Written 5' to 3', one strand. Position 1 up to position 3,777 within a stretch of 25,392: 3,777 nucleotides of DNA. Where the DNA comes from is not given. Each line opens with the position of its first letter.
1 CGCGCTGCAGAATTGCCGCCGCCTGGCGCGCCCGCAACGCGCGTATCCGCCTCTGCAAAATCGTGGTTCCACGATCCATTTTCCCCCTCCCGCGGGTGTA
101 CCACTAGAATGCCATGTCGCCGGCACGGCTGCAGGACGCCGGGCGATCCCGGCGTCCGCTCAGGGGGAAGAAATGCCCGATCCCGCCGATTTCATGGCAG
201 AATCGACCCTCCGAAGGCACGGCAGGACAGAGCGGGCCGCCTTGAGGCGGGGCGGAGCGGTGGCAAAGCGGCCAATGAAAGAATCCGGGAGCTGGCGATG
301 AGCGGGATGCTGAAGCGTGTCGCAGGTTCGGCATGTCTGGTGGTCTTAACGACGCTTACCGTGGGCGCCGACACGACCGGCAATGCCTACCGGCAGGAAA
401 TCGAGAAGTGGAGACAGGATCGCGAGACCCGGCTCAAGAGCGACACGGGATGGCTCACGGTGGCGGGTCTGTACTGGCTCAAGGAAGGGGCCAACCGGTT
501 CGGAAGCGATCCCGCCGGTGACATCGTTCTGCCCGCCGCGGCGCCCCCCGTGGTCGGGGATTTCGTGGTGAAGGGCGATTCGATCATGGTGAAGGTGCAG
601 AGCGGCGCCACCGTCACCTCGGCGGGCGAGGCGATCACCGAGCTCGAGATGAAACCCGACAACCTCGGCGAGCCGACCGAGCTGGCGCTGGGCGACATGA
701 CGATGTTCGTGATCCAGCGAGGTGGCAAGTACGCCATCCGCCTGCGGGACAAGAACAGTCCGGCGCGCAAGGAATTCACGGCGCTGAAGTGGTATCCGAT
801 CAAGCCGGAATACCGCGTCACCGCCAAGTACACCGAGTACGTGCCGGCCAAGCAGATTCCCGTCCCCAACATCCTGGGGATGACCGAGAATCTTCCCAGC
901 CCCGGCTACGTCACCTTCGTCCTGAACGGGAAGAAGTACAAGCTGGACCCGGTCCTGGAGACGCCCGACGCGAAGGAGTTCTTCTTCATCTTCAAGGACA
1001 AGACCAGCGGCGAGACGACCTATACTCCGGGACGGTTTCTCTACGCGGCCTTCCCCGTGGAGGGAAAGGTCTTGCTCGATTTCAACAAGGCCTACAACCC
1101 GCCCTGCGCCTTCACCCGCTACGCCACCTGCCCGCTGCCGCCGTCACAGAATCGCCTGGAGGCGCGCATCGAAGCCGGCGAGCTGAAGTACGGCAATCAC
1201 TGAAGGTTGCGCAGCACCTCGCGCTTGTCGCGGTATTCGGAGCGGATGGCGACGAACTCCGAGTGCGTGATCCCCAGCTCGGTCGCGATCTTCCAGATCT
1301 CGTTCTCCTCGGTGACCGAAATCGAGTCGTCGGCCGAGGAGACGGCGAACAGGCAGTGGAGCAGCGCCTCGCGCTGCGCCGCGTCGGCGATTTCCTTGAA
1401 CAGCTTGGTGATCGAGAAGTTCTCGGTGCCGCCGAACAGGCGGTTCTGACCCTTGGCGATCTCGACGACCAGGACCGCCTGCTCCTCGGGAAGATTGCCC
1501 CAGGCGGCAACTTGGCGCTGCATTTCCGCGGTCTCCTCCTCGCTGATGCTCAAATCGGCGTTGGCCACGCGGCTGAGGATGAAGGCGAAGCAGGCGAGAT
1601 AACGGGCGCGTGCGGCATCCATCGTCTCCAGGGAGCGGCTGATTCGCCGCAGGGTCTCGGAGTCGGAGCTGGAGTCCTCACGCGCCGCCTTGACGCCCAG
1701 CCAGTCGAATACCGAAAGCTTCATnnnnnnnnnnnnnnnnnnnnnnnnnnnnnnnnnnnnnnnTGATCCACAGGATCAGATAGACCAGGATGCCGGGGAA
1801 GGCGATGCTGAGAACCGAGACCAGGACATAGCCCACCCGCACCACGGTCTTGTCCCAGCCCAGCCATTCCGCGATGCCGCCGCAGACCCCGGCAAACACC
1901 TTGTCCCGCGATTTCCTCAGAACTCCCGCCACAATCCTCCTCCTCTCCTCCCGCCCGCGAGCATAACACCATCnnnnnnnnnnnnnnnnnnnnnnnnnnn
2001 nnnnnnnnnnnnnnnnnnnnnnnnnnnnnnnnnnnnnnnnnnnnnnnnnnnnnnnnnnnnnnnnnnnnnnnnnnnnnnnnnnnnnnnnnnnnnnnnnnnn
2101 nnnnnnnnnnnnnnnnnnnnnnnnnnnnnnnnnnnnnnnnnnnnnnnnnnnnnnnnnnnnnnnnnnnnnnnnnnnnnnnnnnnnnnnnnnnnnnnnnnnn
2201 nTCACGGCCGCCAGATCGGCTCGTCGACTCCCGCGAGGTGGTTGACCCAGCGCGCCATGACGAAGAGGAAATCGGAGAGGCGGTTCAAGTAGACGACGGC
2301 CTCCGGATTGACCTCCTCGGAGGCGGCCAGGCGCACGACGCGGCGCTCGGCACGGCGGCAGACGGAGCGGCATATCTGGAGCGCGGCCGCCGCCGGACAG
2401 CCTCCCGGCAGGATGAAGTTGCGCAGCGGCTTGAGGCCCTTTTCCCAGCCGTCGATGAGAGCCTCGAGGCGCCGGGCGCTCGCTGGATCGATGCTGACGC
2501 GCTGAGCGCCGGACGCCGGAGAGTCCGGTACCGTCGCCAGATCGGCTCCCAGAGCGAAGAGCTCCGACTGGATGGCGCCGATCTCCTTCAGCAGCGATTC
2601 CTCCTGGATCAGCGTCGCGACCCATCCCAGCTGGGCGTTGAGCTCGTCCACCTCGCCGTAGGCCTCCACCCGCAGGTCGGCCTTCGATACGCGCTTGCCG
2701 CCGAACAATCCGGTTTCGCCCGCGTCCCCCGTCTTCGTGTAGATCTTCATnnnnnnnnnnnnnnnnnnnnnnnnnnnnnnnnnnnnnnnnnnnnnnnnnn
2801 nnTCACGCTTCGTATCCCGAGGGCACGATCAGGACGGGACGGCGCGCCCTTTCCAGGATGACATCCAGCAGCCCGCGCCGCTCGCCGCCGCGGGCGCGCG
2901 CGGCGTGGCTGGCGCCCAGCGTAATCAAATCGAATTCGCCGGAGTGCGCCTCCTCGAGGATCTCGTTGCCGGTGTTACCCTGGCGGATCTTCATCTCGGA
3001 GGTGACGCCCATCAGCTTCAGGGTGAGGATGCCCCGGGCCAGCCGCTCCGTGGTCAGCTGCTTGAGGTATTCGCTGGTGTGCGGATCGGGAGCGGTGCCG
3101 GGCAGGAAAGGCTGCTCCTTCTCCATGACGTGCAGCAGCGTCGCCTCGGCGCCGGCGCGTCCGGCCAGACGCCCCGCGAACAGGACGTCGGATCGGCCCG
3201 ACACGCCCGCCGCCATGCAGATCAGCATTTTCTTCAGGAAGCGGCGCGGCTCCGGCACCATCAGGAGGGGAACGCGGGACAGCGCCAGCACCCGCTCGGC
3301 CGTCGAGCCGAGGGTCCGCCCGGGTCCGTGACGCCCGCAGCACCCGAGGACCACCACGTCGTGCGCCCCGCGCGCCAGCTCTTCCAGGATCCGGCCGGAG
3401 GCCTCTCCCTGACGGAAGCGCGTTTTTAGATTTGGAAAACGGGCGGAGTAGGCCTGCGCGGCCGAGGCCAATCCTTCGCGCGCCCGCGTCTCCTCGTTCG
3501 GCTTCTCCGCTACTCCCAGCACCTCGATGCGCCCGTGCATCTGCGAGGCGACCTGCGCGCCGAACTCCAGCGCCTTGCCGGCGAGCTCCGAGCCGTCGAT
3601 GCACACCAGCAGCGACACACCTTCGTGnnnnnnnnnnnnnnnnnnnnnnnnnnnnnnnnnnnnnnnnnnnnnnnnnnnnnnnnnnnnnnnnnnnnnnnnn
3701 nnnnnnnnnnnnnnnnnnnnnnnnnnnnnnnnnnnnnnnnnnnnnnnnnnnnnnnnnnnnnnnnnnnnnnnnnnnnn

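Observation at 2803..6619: Sulfate-type ABC importer with a single permease and an ATPase fused to TOBE plus tandem universal-stress-protein domains.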

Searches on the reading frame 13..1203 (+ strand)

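Call 64: search_protein_families(library=pfam, proteins=[window:13-1203:+], max_evalue=1)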
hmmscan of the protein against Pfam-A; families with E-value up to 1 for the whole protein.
window:13-1203:+ (396 aa): 1 family
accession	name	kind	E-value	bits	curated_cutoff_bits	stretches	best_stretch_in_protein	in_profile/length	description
PF07920.16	DUF1684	-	1.9e-42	145.3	25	1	253-390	1-138/139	Protein of unknown function (DUF1684)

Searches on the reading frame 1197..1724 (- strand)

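Call 3: search_protein_families(library=pfam, proteins=[window:1197-1724:-], max_evalue=0.01)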
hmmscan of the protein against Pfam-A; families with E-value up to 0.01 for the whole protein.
window:1197-1724:- (175 aa): 1 family
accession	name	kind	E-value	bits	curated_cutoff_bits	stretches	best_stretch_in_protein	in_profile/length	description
PF05099.18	TerB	-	1.4e-17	64.5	24.4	1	47-161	5-117/118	Tellurite resistance protein TerB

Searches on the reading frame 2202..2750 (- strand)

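Call 3: search_protein_families(library=pfam, proteins=[window:2202-2750:-], max_evalue=0.01)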
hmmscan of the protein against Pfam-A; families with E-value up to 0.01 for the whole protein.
window:2202-2750:- (182 aa): 1 family
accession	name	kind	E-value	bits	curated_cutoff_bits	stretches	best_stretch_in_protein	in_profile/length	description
PF01923.23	Cob_adeno_trans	-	1.4e-61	207.9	24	1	3-169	1-171/171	Cobalamin adenosyltransferase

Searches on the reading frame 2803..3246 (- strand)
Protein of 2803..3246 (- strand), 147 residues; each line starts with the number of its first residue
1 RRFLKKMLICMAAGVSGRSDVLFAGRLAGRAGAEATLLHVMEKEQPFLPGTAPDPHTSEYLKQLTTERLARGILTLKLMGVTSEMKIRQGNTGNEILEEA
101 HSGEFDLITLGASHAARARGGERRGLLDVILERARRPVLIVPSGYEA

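Call 64: search_protein_families(library=pfam, proteins=[window:2803-3246:-], max_evalue=1)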
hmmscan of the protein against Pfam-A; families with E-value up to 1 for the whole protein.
window:2803-3246:- (147 aa): 1 family
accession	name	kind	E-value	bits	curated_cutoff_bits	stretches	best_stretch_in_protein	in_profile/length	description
PF00582.32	Usp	-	1.9e-10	41.9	24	1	7-142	5-141/141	Universal stress protein family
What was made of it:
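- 2806..3246 (-): ATPase residues 495-641: USP domain 2. It lacks the canonical ATP motif. Pfam Usp 41.9 bits when scanned alone (call 64).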

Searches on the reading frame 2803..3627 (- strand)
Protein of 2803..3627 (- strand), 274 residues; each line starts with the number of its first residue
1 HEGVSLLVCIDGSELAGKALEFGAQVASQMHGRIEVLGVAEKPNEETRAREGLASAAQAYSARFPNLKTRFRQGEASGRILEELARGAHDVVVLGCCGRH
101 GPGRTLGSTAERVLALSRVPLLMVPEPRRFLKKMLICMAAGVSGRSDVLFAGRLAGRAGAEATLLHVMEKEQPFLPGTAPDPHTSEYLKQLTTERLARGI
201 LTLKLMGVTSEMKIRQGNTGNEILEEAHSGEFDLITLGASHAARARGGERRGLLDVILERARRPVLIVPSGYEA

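Call 17: search_solved_structures(query=window:2803-3627:-, max_evalue=0.01, show_alignments=3)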
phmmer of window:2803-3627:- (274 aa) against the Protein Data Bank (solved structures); distinct sequences matched with E-value up to 0.01: 5.
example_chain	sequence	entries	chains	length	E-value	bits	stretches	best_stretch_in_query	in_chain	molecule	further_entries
4wny_A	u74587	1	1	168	1.3e-06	31.5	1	70-126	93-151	Universal stress protein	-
2jax_A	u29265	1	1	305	6.5e-05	26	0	43-126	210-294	HYPOTHETICAL PROTEIN TB31.7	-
3cis_A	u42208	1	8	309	8.5e-05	25.6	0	43-126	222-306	Uncharacterized protein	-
3ab7_A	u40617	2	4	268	0.00041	23.4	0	84-126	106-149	Putative uncharacterized protein TTHA0350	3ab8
2pfs_A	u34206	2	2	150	0.0067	19.4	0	80-124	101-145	Universal stress protein | Universal stress protein (Usp)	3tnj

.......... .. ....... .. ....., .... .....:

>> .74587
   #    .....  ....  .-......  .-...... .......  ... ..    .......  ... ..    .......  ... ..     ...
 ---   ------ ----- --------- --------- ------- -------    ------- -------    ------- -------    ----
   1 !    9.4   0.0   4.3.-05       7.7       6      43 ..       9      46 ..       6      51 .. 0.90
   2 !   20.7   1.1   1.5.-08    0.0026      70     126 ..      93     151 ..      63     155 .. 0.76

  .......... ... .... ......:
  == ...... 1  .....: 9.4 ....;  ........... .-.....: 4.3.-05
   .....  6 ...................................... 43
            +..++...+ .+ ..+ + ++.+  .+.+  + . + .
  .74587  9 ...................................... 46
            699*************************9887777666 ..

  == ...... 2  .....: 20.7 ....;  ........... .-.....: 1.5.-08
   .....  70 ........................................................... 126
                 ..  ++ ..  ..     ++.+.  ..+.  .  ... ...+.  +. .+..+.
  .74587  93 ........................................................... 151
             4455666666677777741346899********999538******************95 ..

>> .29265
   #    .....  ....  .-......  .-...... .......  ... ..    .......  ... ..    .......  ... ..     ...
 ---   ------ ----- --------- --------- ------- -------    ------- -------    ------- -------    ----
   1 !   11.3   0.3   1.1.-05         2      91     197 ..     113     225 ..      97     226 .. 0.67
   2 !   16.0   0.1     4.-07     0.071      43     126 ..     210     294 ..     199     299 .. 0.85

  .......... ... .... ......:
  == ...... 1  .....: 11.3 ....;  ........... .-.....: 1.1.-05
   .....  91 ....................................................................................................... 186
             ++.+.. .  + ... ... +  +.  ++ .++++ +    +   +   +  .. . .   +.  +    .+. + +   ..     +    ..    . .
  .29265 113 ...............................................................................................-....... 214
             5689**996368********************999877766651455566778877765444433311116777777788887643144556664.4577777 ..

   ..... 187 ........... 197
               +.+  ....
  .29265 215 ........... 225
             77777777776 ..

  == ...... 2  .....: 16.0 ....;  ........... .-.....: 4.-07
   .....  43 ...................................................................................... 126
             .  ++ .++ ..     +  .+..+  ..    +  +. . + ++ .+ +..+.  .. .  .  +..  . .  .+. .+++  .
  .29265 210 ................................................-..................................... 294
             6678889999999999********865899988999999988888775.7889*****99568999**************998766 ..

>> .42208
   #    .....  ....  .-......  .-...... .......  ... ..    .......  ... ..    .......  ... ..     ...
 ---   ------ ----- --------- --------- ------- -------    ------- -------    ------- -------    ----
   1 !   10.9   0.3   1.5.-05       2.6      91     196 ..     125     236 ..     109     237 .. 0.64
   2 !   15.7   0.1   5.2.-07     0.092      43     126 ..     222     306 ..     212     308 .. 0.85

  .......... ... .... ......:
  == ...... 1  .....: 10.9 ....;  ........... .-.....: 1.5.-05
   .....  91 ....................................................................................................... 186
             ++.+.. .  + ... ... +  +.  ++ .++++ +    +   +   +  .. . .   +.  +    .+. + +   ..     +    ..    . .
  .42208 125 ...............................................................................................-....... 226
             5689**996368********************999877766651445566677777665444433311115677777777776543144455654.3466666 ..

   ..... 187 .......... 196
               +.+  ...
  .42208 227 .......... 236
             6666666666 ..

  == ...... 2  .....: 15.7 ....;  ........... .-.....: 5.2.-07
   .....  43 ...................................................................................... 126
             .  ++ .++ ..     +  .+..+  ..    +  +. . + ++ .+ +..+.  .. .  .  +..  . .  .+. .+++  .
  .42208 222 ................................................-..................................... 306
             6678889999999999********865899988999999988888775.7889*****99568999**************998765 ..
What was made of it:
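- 3301..3345 (-): USP1 glycine motif G-x2-G-x8-G-S-T (residues 462-476). Aligns to the ATP-loop of USP 4WNY and of Rv2623 (call 17).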

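Call 23: search_protein_representatives(protein=window:2803-3627:-)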
Query: 274 residues. Proteins with E-value up to 0.001 (for the whole library): 4948; up to 1e-10: 342; up to 1e-30: 9. The best 150 are listed.
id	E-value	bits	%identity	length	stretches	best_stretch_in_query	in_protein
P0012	1.4e-107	375.6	68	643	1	1-270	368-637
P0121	4.8e-73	262.4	57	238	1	39-271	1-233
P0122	1.0e-60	222.0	71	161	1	22-170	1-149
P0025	5.3e-51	190.2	68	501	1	1-138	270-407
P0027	3.7e-37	144.8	37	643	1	2-270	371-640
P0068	1.4e-35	139.7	36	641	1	2-240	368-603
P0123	4.8e-35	137.9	37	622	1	1-267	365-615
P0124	5.2e-34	134.5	39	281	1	3-273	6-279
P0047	3.3e-31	125.3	37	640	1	6-272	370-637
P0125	3.8e-30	121.9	36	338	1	3-270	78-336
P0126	2.8e-29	119.0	39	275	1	5-268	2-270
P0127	4.4e-29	118.4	36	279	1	5-268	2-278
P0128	6.6e-29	117.8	36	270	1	5-268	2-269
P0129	9.6e-29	117.2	40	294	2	6-182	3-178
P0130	2.4e-27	112.6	39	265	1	3-269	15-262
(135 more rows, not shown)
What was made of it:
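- Stand-alone tandem USPs of 265-300 aa at 28-39% identity are common (call 23).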

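Call 60: predict_structure(alignment_id=A3)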
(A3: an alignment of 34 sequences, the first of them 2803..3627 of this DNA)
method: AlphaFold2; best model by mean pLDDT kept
length: 274 residues; sequences in the alignment: 34
mean_pLDDT: 90.1   pTM: 0.89
mean pLDDT of the five models: 90.1, 88.4, 87.9, 86.9, 86.9
residues with pLDDT >= 90: 210; 70-90: 38; 50-70: 21; < 50: 5
segments of 3 or more residues with pLDDT < 50: 243-245
pLDDT, mean of each block of 10 residues (from residue 1): 88 92 96 97 94 97 96 97 96 84 80 93 95 92 81 97 94 72 89 94 98 95 97 93 58 90 93 58
secondary structure, 60 per line:
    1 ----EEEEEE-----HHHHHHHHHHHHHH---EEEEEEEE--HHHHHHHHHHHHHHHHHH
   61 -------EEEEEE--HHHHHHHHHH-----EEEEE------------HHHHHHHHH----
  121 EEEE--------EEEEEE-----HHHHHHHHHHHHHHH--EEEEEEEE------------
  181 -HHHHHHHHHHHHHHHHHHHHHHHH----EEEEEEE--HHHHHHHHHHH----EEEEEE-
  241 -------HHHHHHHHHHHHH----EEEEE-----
elements in order: E5-10 H16-29 E33-40 H43-60 E68-73 H76-85 E91-95 H108-116 E121-124 E133-138 H144-158 E161-168 H182-205 E210-216 H219-229 E234-239 H248-260 E265-269
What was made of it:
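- On Tandem-type USP (Rv2623 / TTHA0350 / UspE): AF2 model with pLDDT 90.1 and pTM 0.89 (call 60).
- A dedicated AF2 model (pLDDT 90.1, pTM 0.89, call 60) matches tandem USPs Rv2623 (E 3.6e-15, TM 0.73) and ATP-bound TTHA0350 (TM 0.75-0.79).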

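Call 63: fold_search(model_id=the predicted structure, library=pdb)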
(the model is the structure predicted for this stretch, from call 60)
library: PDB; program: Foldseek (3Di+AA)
matches with E <= 10: 1580; with E <= 0.001: 94
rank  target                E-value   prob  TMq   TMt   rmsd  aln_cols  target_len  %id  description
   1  3cis_B                3.6e-15  1.00  0.73  0.69   4.8       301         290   18  The Crystal Structure of Rv2623 from Mycobacterium tuberculosis (released 2009-03-17)
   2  3cis_F                8.9e-15  1.00  0.72  0.71   4.8       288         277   19  The Crystal Structure of Rv2623 from Mycobacterium tuberculosis (released 2009-03-17)
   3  3cis_E                1.1e-14  1.00  0.72  0.69   4.9       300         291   19  The Crystal Structure of Rv2623 from Mycobacterium tuberculosis (released 2009-03-17)
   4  3ab8_B                1.3e-14  1.00  0.75  0.79   3.7       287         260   24  Crystal Structure of the Hypothetical Tandem-type Universal Stress Protein TTHA0350 complexed with ATPs. (released 2010-12-15)
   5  3cis_A                1.8e-14  1.00  0.71  0.68   4.9       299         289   19  The Crystal Structure of Rv2623 from Mycobacterium tuberculosis (released 2009-03-17)
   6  3cis_G                1.9e-14  1.00  0.70  0.66   5.1       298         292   19  The Crystal Structure of Rv2623 from Mycobacterium tuberculosis (released 2009-03-17)
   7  3cis_C                3.3e-14  1.00  0.71  0.68   4.9       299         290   19  The Crystal Structure of Rv2623 from Mycobacterium tuberculosis (released 2009-03-17)
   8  3cis_H                4.6e-14  1.00  0.73  0.71   4.9       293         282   18  The Crystal Structure of Rv2623 from Mycobacterium tuberculosis (released 2009-03-17)
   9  3ab8_A                5.9e-14  1.00  0.76  0.79   3.4       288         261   23  Crystal Structure of the Hypothetical Tandem-type Universal Stress Protein TTHA0350 complexed with ATPs. (released 2010-12-15)
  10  2jax                  8.9e-14  1.00  0.69  0.72   4.7       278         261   20  Universal Stress Protein Rv2623 from Mycobaterium Tuberculosis (released 2007-12-11)
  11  3ab7_B                1.9e-13  1.00  0.72  0.83   3.3       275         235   23  Crystal Structure of the Hypothetical Tandem-type Universal Stress Protein TTHA0350 from Thermus thermophilus HB8 (released 2010-12-15)
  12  3ab7_A                1.9e-13  1.00  0.74  0.83   3.6       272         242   25  Crystal Structure of the Hypothetical Tandem-type Universal Stress Protein TTHA0350 from Thermus thermophilus HB8 (released 2010-12-15)
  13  4wy2                  3.7e-12  1.00  0.73  0.66   5.4       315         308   12  Crystal structure of universal stress protein E from Proteus mirabilis in complex with UDP-3-O-[(3R)-3-hydroxytetradecan (released 2014-11-26)
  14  4r2j                  9.6e-12  1.00  0.61  0.59   6.6       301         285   14  Crystal structure of YdaA (Universal Stress Protein E) from Salmonella typhimurium (released 2015-02-04)
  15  3loq_B                1.4e-11  1.00  0.70  0.72   4.6       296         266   17  The crystal structure of a universal stress protein from Archaeoglobus fulgidus DSM 4304 (released 2010-02-16)
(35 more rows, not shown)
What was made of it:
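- On Tandem-type USP (Rv2623 / TTHA0350 / UspE): Foldseek: 3CIS E 3.6e-15, TM 0.73; 3AB8 TM 0.75-0.79 (call 63).
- Closest known: Tandem-type universal stress proteins Rv2623. Same: Same two-domain USP fold (TM 0.73-0.79, call 63).
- Closest known: C-terminal regulatory domains of cation-chloride cotransporters. Same: A tandem USP-like cytoplasmic domain at a transporter C-terminus, retrieved by fold search (E 1e-7 to 1e-6, call 63).
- It also matches the regulatory C-terminal domains of KCC/NCC and a prokaryotic CCC, and TeaD, the USP that regulates the TeaABC TRAP transporter (call 63). USP domains are typically dimerisation modules, and the fold matches the dimerising C-terminal domains of cation-chloride cotransporters (call 63).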
